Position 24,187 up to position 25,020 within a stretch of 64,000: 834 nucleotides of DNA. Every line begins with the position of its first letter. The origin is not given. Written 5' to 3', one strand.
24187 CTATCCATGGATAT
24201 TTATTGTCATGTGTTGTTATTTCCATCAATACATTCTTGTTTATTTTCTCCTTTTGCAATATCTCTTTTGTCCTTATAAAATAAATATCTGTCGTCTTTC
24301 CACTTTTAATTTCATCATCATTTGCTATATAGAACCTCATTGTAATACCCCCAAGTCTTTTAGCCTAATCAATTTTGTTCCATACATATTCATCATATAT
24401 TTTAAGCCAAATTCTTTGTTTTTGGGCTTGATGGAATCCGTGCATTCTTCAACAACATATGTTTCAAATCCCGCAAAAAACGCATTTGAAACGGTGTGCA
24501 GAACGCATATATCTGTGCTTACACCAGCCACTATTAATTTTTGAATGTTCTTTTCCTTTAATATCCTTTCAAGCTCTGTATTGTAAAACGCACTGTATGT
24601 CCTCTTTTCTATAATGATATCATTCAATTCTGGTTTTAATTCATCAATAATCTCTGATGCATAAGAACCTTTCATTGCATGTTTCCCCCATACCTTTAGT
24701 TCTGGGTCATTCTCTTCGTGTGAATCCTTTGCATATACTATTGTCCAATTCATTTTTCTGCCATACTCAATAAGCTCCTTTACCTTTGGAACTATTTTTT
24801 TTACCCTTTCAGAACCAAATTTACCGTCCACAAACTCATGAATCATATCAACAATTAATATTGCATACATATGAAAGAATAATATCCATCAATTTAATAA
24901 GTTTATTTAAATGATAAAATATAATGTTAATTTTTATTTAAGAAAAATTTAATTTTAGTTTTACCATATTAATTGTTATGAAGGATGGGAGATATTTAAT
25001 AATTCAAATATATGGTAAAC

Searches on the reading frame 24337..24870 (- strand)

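Call 60: search_protein_families(library=pfam, proteins=[window:24337-24870:-], max_evalue=0.001)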
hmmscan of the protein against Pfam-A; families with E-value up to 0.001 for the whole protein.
window:24337-24870:- (177 aa): 1 family
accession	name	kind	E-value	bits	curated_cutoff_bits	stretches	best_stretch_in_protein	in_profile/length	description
PF00857.26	Isochorismatase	-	1.3e-44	152.8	27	1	3-164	2-168/175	Isochorismatase domain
